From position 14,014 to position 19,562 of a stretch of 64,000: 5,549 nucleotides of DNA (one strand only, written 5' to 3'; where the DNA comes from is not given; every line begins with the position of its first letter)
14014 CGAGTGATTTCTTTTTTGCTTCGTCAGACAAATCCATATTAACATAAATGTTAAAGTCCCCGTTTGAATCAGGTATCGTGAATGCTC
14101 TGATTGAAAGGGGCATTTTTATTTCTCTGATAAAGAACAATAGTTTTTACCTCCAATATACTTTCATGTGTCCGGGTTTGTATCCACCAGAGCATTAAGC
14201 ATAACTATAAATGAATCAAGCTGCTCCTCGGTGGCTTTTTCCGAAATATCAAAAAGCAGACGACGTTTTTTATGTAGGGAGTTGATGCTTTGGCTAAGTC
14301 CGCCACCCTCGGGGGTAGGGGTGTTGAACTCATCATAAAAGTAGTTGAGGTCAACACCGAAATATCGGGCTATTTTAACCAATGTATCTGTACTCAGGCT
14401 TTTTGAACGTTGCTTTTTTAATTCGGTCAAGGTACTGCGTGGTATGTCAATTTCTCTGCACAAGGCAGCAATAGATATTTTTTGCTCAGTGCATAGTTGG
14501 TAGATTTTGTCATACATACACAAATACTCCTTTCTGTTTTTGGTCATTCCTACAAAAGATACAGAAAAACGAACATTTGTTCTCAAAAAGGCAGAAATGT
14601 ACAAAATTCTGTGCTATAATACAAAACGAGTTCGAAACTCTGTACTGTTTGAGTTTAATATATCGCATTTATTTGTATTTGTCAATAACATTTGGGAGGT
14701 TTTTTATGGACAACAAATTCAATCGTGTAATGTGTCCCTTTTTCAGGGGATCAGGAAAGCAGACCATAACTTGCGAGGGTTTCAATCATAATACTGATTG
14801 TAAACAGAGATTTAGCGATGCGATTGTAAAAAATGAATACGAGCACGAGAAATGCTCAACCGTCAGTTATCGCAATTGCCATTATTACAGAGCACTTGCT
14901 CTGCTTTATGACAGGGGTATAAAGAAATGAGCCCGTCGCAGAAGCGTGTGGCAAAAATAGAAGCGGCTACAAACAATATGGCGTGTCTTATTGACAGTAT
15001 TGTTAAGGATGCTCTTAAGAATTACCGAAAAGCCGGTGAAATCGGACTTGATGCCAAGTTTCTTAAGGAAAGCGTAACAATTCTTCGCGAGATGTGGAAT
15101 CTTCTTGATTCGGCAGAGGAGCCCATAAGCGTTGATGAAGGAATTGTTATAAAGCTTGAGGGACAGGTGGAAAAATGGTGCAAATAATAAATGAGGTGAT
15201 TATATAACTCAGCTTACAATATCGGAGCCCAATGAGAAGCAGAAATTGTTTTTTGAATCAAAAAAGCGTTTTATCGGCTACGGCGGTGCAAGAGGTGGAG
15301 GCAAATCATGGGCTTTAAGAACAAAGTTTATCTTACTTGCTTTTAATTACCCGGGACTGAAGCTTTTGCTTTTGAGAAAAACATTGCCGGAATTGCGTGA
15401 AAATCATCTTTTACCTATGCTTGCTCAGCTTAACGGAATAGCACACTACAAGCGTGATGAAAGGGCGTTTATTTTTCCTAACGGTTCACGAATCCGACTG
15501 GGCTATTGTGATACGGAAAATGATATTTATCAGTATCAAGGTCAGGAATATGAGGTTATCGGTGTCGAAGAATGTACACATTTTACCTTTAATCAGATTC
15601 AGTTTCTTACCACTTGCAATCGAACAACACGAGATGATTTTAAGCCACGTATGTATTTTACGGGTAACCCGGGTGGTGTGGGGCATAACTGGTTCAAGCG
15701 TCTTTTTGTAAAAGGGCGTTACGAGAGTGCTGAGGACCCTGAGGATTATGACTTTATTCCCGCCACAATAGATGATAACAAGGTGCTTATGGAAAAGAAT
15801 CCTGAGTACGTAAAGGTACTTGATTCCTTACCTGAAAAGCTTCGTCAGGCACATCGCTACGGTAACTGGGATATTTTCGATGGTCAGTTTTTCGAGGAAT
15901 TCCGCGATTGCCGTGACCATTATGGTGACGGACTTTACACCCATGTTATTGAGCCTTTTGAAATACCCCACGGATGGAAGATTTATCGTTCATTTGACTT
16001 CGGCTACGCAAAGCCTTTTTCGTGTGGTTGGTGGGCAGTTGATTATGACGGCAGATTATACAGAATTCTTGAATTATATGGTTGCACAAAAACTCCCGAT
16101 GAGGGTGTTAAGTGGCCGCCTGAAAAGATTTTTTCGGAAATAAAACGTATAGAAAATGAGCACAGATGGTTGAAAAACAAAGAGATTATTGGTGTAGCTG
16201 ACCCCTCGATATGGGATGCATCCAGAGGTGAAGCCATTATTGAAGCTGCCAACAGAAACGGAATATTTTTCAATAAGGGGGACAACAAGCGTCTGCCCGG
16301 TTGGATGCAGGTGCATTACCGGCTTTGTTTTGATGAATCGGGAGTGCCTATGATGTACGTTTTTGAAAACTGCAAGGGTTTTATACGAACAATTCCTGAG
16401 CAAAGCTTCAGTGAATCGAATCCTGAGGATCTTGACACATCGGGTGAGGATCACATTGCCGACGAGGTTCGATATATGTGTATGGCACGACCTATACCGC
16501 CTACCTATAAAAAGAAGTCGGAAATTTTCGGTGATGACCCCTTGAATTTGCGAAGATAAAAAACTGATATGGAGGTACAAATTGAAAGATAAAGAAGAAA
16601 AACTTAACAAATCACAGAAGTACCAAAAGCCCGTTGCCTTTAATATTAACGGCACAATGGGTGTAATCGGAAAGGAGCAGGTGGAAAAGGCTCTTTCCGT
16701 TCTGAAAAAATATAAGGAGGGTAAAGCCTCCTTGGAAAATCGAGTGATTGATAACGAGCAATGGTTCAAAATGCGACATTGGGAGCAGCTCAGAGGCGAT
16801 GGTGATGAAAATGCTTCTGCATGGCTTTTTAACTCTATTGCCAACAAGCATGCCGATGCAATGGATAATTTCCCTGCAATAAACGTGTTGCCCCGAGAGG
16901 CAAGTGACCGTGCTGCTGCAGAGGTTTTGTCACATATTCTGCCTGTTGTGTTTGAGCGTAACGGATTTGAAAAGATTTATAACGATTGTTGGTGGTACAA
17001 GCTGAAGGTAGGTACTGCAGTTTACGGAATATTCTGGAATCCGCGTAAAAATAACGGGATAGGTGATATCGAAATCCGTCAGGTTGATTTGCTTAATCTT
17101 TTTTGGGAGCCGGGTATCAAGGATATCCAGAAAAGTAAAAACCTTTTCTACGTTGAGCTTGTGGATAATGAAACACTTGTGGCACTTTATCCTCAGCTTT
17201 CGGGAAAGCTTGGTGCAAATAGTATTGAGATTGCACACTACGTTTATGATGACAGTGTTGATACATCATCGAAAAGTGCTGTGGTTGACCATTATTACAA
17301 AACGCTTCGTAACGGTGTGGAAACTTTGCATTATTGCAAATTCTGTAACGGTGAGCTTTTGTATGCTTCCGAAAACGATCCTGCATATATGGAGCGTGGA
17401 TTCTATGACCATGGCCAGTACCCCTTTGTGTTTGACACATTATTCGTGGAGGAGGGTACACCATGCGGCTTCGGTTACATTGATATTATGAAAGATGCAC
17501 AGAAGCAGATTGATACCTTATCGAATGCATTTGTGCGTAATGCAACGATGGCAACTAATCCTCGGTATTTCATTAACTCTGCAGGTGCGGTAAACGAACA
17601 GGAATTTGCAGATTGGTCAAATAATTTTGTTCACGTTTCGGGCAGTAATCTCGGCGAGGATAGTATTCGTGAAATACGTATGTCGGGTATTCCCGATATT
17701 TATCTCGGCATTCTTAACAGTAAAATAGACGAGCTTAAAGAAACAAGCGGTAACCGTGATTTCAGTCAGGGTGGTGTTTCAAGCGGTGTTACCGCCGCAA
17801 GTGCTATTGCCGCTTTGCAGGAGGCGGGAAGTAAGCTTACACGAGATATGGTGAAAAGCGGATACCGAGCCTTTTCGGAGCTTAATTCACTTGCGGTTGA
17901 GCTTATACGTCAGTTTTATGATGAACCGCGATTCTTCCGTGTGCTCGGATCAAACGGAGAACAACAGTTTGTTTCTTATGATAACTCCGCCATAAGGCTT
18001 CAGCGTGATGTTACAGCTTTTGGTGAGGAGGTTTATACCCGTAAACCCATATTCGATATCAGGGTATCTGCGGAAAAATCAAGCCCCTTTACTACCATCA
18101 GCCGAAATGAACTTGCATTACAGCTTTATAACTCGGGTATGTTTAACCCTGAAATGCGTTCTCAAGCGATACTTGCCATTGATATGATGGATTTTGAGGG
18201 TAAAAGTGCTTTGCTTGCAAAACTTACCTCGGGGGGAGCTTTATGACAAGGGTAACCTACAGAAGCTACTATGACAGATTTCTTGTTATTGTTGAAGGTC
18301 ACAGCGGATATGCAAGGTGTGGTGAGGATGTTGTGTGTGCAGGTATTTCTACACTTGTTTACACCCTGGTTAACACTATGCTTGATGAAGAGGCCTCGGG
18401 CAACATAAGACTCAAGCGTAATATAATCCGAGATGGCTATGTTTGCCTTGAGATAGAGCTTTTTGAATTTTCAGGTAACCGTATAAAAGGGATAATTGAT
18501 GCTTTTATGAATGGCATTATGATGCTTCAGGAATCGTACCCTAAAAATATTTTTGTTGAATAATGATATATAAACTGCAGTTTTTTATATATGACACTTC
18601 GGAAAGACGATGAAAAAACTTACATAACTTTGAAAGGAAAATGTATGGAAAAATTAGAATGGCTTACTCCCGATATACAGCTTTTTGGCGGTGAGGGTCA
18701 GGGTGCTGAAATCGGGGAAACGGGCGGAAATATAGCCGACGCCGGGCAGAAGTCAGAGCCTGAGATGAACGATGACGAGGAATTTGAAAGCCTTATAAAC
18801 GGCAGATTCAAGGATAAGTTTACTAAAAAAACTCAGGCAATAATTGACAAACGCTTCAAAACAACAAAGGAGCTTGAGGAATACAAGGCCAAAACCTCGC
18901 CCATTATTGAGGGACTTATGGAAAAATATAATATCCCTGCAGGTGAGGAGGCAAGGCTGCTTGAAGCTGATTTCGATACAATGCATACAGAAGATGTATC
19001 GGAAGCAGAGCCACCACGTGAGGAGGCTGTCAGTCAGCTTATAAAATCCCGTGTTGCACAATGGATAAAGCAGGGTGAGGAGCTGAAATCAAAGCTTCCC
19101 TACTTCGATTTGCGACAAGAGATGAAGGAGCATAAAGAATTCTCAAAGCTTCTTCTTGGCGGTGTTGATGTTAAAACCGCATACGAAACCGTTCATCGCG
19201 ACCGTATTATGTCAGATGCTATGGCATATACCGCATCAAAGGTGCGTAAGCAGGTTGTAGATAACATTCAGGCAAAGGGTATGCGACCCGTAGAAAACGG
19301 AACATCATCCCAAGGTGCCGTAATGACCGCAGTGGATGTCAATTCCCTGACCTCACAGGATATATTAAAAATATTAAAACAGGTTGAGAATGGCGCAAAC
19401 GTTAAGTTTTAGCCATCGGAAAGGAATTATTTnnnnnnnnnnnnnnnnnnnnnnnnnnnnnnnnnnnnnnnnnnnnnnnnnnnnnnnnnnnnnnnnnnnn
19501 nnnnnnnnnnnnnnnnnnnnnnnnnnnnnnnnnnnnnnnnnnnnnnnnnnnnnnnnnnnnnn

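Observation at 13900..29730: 15.8-kb repressor-gated capsid/short-tail/lysis operon with no integrase, replication, recombination or recognisable small-terminase gene: candidate domesticated GTA- or PBSX-like particle locus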

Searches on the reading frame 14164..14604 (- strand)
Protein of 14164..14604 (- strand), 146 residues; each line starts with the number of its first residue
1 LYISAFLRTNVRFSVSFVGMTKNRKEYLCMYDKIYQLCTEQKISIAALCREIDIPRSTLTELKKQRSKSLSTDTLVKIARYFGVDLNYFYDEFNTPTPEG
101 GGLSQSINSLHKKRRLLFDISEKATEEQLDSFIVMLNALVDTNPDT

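Call 6: search_protein_families(library=pfam, max_evalue=0.01, proteins=[window:14164-14604:-])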
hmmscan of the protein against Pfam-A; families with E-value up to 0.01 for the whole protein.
window:14164-14604:- (146 aa): 4 families
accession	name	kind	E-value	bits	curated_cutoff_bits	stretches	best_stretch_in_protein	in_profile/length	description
PF13443.12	HTH_26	-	2.8e-11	43.9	22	1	34-86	2-54/63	Cro/C1-type HTH DNA-binding domain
PF01381.28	HTH_3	-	1.6e-08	34.9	23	1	34-89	1-55/55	Helix-turn-helix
PF12844.13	HTH_19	-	1.8e-06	28.2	30.2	1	34-90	4-59/64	Helix-turn-helix domain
PF16677.11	GP3_package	-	0.0048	17.5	29.4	1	20-75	12-65/105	DNA-packaging protein gp3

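Call 8: search_protein_families(library=phrogs, max_evalue=0.001, proteins=[window:14164-14604:-])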
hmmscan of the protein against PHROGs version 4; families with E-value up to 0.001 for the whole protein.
window:14164-14604:- (146 aa): 8 families
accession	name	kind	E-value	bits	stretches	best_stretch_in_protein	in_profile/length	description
phrog_8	-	transcription regulation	4.1e-12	47.2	1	17-99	66-145/346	transcriptional regulator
phrog_3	-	transcription regulation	1.5e-08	35.9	1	21-102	80-161/430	transcriptional repressor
phrog_4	-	transcription regulation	2.2e-08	34.5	1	26-99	129-201/400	transcriptional repressor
phrog_2967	-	transcription regulation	1.6e-05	25.5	1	24-92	5-72/225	transcriptional regulator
phrog_9710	-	unknown function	5.4e-05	24.2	1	32-88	16-74/95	-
phrog_18248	-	transcription regulation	0.00014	22.1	1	30-94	3-64/264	transcriptional regulator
phrog_2439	-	transcription regulation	0.00017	21.6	1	33-96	11-73/367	transcriptional regulator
phrog_2339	-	DNA, RNA and nucleotide metabolism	0.00049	21.1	1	32-87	28-83/98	HTH DNA binding protein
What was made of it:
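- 14164..14517 (-): XRE-family HTH repressor (117 aa from ATG 14517; the ORF extends to 14604). HTH_26 E 3e-11, HTH_3 E 2e-8 (call 6). phrog_8/3/4 repressors (call 8).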

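Call 58: search_protein_families(library=ncbifam, max_evalue=0.01, proteins=[window:14164-14517:-])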
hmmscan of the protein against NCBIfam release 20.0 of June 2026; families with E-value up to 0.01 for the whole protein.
window:14164-14517:- (117 aa): 2 families
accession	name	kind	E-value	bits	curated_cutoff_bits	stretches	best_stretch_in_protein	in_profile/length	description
TIGR02607.1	antidote_HigA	equivalog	0.00014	21.6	47.7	1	13-57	20-63/81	HigA family addiction module antitoxin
NF038139.1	Reg_Aceta_RamB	equivalog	0.00029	19.6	700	1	4-63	6-64/465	acetate metabolism transcriptional regulator RamB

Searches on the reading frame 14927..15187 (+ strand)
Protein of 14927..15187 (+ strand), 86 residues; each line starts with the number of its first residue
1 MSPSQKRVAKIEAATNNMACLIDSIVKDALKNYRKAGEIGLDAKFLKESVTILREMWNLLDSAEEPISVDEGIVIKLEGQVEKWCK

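Call 6: search_protein_families(library=pfam, max_evalue=0.01, proteins=[window:14927-15187:+])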
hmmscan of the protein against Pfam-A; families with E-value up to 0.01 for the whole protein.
window:14927-15187:+ (86 aa): 0 families

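Call 8: search_protein_families(library=phrogs, max_evalue=0.001, proteins=[window:14927-15187:+])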
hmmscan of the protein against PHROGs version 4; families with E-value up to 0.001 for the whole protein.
window:14927-15187:+ (86 aa): 0 families

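Call 56: search_protein_families(library=pfam, max_evalue=5, proteins=[window:14927-15187:+])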
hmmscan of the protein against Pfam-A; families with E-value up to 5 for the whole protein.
window:14927-15187:+ (86 aa): 0 families
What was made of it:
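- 14706..14930 (+): First operon gene: a 74-aa Cys-rich protein of unknown function. No family hit (calls 6, 8, 56).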

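Call 60: search_protein_representatives(protein=window:14927-15187:+)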
Query: 86 residues. Proteins with E-value up to 0.001 (for the whole library): 9; up to 1e-10: 2; up to 1e-30: 0. The best 9 are listed.
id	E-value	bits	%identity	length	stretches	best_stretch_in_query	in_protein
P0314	8.3e-17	77.1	47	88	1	6-86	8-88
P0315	1.4e-12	63.7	43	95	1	6-86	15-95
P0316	3.6e-08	49.7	38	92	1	7-85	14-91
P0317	4.6e-08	49.3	45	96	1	7-64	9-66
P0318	4.7e-07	46.1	51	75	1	11-61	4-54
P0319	8.3e-07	45.3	41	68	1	18-86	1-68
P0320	1.2e-06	44.7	41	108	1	13-86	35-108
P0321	5.0e-06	42.8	44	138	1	9-69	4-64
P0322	5.0e-05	39.6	39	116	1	6-64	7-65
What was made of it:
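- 14927..15187 (+): 86-aa TerS-like protein without the N-terminal HTH ('TerS-lite'). It belongs to a narrow family of 68-138-aa proteins (call 60).
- Tried and rejected: phmmer of the 86-aa ORF against 1.84 billion representatives found only 9 short clusters and no direct link to a full TerS (call 60).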

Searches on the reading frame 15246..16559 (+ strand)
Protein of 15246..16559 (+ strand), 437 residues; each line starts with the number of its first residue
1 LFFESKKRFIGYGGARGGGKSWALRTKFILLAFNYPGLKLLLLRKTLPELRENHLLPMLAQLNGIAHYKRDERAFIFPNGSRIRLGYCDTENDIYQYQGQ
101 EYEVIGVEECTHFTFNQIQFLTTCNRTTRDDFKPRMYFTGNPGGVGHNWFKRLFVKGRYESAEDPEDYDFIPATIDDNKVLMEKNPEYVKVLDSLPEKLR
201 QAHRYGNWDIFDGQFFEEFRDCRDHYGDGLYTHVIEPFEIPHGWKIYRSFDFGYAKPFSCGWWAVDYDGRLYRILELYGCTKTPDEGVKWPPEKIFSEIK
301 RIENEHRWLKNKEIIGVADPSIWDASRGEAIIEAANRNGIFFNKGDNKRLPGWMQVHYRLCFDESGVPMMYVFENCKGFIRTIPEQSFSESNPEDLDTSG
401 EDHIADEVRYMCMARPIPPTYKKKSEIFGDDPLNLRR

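Call 6: search_protein_families(library=pfam, max_evalue=0.01, proteins=[window:15246-16559:+])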
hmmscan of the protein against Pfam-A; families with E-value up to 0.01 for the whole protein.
window:15246-16559:+ (437 aa): 2 families
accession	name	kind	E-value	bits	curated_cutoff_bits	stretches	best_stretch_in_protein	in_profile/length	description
PF04466.19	Terminase_3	-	5.9e-13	49.3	23.2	1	10-185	5-179/201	Phage terminase large subunit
PF03237.21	Terminase_6N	-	3.3e-07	30.6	22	1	13-213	3-205/215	Terminase large subunit, T4likevirus-type, N-terminal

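Call 8: search_protein_families(library=phrogs, max_evalue=0.001, proteins=[window:15246-16559:+])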
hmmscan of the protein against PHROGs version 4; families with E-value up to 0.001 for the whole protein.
window:15246-16559:+ (437 aa): 6 families
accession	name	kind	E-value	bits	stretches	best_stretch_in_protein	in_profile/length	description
phrog_979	-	head and packaging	2.6e-47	162.9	1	2-210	161-408/642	terminase large subunit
phrog_2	-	head and packaging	4.7e-34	119.2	1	2-419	273-596/807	terminase large subunit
phrog_9526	-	head and packaging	1.2e-16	62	1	1-143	17-166/280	terminase large subunit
phrog_5653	-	head and packaging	2.1e-08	35.1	1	232-418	18-183/199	terminase large subunit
phrog_3717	-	head and packaging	1.3e-07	32.4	1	2-191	18-207/277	terminase large subunit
phrog_10250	-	head and packaging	4.6e-07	30.8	1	240-414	40-214/228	terminase large subunit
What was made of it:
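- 15204..16559 (+): Large terminase. The mechanical ORF starts at TTG 15246. The homologous N-terminus is in frame from ATA 15204, which follows the Shine-Dalgarno sequence GAGGTGA. Terminase_3/6N (call 6). phrog_979 (call 8).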

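Call 58: search_protein_families(library=ncbifam, max_evalue=0.01, proteins=[window:15246-16559:+])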
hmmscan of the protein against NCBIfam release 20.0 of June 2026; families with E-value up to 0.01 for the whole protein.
window:15246-16559:+ (437 aa): 1 family
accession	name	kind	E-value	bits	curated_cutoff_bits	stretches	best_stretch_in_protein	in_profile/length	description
TIGR01547.1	phage_term_2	equivalog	8.1e-14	51.8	105.05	1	12-222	6-216/396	PBSX family phage terminase large subunit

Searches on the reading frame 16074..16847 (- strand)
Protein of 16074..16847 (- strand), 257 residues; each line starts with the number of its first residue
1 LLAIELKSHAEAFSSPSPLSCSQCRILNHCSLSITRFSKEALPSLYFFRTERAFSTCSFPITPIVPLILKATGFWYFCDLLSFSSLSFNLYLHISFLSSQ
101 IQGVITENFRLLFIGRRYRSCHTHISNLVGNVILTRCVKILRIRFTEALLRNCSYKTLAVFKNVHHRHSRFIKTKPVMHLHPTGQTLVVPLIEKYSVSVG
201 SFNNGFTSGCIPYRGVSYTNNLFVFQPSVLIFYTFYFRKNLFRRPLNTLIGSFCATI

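Call 75: search_protein_families(library=pfam, max_evalue=0.01, proteins=[window:16074-16847:-])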
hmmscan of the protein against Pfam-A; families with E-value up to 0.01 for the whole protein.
window:16074-16847:- (257 aa): 0 families

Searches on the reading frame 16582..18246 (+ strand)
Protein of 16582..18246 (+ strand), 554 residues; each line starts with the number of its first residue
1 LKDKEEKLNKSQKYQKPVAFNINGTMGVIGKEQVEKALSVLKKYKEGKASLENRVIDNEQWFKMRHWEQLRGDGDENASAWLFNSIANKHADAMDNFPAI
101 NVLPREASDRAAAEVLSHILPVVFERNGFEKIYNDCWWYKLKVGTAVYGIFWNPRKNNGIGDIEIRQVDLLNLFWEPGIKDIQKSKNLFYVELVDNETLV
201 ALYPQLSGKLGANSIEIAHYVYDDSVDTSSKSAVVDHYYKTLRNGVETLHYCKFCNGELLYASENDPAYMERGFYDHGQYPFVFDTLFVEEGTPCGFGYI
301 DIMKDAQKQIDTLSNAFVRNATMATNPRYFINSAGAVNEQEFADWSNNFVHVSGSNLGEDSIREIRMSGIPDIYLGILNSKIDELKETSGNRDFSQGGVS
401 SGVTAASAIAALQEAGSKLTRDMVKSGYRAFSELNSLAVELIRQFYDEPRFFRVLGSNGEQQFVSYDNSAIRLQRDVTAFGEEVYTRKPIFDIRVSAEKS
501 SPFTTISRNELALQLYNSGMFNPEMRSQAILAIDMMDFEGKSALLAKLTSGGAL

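Call 6: search_protein_families(library=pfam, max_evalue=0.01, proteins=[window:16582-18246:+])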
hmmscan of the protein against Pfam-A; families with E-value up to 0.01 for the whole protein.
window:16582-18246:+ (554 aa): 2 families
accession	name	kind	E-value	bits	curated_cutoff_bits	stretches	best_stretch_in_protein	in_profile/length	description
PF16510.12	P22_portal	-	1.6e-27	96.7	26.1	1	96-548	65-544/594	Phage P22-like portal protein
PF23899.1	SU10_portal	-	4.4e-13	49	30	1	220-478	261-505/593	Phage SU10 portal protein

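Call 8: search_protein_families(library=phrogs, max_evalue=0.001, proteins=[window:16582-18246:+])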
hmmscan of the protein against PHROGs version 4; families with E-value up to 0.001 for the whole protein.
window:16582-18246:+ (554 aa): 3 families
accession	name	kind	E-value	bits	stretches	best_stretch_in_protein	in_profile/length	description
phrog_156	-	head and packaging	5.6e-77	260.7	1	57-547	35-559/681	portal protein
phrog_1216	-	head and packaging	2e-12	47.5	1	230-456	297-523/714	portal protein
phrog_332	-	connector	2.9e-09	36.8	1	273-423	256-406/560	head-tail adaptor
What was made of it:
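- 16582..18246 (+): Portal protein, P22/SU10 type. PF16510 E 2e-27 (call 6). phrog_156 E 6e-77 (call 8).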

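Call 58: search_protein_families(library=ncbifam, max_evalue=0.01, proteins=[window:16582-18246:+])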
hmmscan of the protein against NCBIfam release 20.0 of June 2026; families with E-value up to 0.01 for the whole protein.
window:16582-18246:+ (554 aa): 0 families

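Call 67: search_solved_structures(query=window:16582-18246:+, max_evalue=0.01)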
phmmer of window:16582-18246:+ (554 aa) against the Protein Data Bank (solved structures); distinct sequences matched with E-value up to 0.01: 0.

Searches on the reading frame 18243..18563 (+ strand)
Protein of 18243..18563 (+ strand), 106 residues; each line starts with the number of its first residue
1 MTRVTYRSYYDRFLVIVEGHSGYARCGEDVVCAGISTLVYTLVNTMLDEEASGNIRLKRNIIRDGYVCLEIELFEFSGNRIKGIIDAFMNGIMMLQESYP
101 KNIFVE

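Call 6: search_protein_families(library=pfam, max_evalue=0.01, proteins=[window:18243-18563:+])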
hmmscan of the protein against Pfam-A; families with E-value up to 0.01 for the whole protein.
window:18243-18563:+ (106 aa): 1 family
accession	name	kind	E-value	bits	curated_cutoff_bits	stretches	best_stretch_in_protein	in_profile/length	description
PF04327.17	Peptidase_Prp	-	2.6e-14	53.6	27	1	1-103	1-89/90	Cysteine protease Prp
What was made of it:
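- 18243..18563 (+): Element-encoded Prp cysteine protease, the likely capsid maturation protease. PF04327 E 3e-14 (call 6).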

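Call 8: search_protein_families(library=phrogs, max_evalue=0.001, proteins=[window:18243-18563:+])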
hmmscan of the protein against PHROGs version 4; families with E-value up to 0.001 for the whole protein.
window:18243-18563:+ (106 aa): 1 family
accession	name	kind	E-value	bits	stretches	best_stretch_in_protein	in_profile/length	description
phrog_4478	-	other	2.2e-17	64.1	1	1-106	1-99/102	peptidase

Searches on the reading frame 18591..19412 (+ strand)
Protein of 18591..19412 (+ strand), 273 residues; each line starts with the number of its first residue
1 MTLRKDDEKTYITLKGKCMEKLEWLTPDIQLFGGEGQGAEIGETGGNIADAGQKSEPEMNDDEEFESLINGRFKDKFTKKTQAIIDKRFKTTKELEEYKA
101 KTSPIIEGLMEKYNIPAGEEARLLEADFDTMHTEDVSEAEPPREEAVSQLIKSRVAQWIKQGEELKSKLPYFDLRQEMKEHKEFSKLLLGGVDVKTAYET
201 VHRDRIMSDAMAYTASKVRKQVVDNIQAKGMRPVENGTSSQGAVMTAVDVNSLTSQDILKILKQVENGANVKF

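Call 6: search_protein_families(library=pfam, max_evalue=0.01, proteins=[window:18591-19412:+])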
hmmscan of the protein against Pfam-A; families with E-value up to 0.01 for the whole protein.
window:18591-19412:+ (273 aa): 0 families

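Call 8: search_protein_families(library=phrogs, max_evalue=0.001, proteins=[window:18591-19412:+])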
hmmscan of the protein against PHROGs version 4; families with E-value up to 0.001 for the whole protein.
window:18591-19412:+ (273 aa): 1 family
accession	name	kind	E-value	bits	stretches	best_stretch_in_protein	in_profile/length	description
phrog_13908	-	unknown function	1.4e-48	166.7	2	143-272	163-291/294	-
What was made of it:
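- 18591..19412 (+): Scaffolding protein (probable start ATG 18645). Its N-terminus ...PDIQLFG|GEG carries a Prp-type cleavage motif. phrog_13908 E 1e-48 (call 8).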

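Call 56: search_protein_families(library=pfam, max_evalue=5, proteins=[window:18591-19412:+])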
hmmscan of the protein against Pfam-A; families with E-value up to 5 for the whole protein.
window:18591-19412:+ (273 aa): 1 family
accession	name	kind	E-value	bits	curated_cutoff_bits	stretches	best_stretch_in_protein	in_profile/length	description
PF01450.25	KARI_C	-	0.058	14.1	29.1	1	194-270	24-104/144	Ketol-acid reductoisomerase, C-terminal domain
